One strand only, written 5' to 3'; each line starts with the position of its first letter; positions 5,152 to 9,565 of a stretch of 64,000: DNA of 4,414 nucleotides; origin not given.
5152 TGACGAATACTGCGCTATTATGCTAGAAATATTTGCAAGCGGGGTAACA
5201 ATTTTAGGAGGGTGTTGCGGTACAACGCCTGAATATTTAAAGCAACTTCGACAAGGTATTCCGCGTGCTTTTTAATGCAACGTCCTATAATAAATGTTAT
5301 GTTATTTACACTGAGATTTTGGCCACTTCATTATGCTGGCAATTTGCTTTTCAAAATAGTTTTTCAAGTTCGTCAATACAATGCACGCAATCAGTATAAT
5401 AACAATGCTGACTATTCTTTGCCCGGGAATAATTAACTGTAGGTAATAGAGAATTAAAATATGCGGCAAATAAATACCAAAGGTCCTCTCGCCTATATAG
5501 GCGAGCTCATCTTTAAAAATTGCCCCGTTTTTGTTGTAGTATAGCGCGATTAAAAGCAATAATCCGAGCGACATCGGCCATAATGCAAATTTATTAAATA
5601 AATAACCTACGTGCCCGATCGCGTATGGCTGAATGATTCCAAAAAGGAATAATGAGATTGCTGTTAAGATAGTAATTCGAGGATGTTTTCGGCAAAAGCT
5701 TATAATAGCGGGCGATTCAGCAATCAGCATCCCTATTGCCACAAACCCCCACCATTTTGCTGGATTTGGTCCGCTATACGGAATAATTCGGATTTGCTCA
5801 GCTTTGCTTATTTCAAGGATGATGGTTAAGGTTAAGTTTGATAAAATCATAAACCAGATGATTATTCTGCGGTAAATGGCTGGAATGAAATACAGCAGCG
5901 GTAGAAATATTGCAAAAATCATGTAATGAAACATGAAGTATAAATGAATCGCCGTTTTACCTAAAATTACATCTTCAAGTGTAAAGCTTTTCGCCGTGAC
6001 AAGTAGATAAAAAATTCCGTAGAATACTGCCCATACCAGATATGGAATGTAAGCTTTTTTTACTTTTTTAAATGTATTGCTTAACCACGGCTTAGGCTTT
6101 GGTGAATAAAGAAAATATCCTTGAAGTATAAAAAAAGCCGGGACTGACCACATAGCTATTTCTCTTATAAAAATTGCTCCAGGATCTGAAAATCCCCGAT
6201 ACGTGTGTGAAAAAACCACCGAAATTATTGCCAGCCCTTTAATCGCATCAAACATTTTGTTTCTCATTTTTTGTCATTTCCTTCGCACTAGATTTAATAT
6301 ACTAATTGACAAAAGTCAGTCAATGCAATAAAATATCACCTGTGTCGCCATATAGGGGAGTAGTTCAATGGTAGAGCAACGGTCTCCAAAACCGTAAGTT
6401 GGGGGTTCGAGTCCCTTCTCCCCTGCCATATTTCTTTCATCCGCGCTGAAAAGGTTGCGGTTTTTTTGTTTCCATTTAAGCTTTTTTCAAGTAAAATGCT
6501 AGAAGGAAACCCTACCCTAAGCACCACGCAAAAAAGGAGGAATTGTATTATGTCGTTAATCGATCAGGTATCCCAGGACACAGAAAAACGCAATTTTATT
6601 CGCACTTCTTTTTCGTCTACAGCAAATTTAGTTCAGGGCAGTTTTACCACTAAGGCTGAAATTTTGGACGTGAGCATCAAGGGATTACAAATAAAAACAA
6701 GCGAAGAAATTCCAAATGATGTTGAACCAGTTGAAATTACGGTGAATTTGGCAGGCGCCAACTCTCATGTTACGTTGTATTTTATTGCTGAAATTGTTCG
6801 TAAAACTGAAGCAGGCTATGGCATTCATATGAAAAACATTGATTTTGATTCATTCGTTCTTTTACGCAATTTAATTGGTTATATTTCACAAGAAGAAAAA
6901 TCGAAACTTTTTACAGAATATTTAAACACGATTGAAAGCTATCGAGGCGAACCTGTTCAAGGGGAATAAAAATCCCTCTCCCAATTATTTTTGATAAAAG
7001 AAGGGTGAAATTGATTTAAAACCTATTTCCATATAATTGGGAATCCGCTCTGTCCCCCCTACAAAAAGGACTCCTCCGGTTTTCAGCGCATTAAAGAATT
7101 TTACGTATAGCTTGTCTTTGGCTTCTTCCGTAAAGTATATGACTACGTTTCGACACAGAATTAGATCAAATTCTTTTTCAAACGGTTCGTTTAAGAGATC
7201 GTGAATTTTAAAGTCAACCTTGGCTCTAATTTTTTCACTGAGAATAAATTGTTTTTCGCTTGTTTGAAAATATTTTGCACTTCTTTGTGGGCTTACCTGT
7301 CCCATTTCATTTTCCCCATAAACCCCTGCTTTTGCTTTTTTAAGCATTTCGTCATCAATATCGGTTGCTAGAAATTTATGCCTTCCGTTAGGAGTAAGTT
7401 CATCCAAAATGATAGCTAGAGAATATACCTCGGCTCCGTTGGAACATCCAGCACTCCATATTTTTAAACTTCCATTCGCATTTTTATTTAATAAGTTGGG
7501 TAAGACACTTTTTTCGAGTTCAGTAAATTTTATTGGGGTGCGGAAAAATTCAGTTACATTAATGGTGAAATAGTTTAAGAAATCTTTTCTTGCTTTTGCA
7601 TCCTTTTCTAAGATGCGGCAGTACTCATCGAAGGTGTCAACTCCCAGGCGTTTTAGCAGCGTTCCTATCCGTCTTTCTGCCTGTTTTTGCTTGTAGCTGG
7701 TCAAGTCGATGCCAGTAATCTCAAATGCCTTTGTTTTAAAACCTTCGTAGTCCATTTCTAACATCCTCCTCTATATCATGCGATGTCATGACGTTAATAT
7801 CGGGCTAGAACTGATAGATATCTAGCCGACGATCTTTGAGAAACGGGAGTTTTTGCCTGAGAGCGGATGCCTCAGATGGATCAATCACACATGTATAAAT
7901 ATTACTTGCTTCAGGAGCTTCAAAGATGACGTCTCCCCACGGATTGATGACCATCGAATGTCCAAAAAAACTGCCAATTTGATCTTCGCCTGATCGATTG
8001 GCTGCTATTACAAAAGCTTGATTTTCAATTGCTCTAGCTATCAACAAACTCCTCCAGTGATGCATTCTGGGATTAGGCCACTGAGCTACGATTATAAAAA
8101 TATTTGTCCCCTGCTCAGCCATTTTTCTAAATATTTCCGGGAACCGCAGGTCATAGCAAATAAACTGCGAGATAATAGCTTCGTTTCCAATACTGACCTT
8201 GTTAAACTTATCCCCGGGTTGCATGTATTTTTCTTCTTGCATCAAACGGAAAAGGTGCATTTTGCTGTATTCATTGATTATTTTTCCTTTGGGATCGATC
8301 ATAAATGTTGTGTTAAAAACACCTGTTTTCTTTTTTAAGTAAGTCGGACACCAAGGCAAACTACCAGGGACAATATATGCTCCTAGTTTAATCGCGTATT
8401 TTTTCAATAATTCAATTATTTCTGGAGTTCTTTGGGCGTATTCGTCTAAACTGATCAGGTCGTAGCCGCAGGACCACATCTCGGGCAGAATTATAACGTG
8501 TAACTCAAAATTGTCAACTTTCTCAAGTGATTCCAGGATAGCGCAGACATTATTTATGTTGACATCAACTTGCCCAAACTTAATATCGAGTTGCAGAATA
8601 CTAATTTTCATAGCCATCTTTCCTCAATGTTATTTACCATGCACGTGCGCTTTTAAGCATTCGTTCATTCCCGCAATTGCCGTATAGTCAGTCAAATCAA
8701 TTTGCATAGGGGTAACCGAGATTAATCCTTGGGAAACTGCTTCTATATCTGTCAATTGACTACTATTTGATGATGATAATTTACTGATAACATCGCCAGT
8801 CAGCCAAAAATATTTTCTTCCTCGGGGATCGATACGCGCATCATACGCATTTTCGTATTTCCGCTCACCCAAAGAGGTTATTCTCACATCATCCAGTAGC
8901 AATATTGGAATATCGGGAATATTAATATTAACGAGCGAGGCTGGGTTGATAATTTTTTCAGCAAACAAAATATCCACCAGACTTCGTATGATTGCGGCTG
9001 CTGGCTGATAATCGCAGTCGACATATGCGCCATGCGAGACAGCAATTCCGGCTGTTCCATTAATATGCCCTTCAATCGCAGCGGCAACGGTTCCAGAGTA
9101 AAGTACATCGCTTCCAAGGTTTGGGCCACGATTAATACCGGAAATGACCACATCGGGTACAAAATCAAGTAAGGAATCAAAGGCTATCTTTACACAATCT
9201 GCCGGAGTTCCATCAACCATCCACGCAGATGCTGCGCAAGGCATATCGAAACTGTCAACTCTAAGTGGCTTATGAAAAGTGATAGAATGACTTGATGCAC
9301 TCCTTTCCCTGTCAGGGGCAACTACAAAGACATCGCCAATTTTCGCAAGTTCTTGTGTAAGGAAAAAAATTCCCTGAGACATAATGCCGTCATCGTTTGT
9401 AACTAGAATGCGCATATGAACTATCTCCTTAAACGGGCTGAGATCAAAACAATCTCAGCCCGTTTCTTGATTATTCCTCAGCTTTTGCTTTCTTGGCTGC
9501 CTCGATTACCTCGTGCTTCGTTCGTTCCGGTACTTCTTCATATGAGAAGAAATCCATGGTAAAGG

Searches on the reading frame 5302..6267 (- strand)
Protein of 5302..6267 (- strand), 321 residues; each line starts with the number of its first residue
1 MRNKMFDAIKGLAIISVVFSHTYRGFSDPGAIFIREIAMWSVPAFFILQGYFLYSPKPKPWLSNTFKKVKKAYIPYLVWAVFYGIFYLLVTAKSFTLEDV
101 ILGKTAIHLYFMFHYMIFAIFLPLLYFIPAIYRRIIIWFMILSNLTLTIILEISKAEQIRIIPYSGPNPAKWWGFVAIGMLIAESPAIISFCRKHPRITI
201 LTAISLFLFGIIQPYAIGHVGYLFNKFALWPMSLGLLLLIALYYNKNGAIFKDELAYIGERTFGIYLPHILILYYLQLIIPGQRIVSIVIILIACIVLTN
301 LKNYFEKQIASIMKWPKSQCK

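Call 26: search_protein_families(library=pfam, proteins=[window:5302-6267:-], max_evalue=0.00001)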
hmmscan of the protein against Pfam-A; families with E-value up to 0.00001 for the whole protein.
window:5302-6267:- (321 aa): 1 family
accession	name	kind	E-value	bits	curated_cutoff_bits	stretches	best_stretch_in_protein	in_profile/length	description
PF01757.29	Acyl_transf_3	-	7.5e-31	107.8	31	1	6-298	4-320/326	Acyltransferase domain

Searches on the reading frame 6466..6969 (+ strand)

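Call 26: search_protein_families(library=pfam, proteins=[window:6466-6969:+], max_evalue=0.00001)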
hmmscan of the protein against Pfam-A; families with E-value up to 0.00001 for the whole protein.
window:6466-6969:+ (167 aa): 1 family
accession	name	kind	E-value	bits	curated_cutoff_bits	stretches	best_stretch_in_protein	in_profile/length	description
PF07238.19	PilZ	-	6.5e-10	39.7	22.5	1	40-137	1-100/102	PilZ domain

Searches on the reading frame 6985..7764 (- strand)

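Call 26: search_protein_families(library=pfam, proteins=[window:6985-7764:-], max_evalue=0.00001)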
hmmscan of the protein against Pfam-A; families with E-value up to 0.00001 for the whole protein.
window:6985-7764:- (259 aa): 6 families
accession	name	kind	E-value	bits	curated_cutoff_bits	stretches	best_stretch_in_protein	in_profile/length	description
PF01739.24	CheR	-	7.2e-57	192.4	27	1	69-243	1-181/195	CheR methyltransferase, SAM binding domain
PF03705.20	CheR_N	-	4.7e-14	52.3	27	1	5-55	2-52/53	CheR methyltransferase, all-alpha domain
PF13649.12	Methyltransf_25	-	5.2e-09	37.1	27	0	180-231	45-97/97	Methyltransferase domain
PF13847.12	Methyltransf_31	-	3.7e-07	30.4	27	0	182-235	55-109/145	Methyltransferase domain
PF08242.18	Methyltransf_12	-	4.3e-07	31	30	0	179-233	47-98/98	Methyltransferase domain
PF08241.18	Methyltransf_11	-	7.9e-07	30.1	21.2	0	106-235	4-95/95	Methyltransferase domain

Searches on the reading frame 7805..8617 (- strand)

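Call 26: search_protein_families(library=pfam, proteins=[window:7805-8617:-], max_evalue=0.00001)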
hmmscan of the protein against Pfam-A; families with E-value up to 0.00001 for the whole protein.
window:7805-8617:- (270 aa): 1 family
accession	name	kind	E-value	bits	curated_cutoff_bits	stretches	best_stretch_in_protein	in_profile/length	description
PF00795.27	CN_hydrolase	-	5.1e-42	144.4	23.2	1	5-255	2-256/256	Carbon-nitrogen hydrolase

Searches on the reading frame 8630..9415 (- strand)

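Call 26: search_protein_families(library=pfam, proteins=[window:8630-9415:-], max_evalue=0.00001)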
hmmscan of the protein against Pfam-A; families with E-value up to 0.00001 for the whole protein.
window:8630-9415:- (261 aa): 1 family
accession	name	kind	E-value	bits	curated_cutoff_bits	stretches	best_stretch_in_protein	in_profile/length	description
PF01975.23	SurE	-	2.2e-58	197.6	22.1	1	3-188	1-188/189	Survival protein SurE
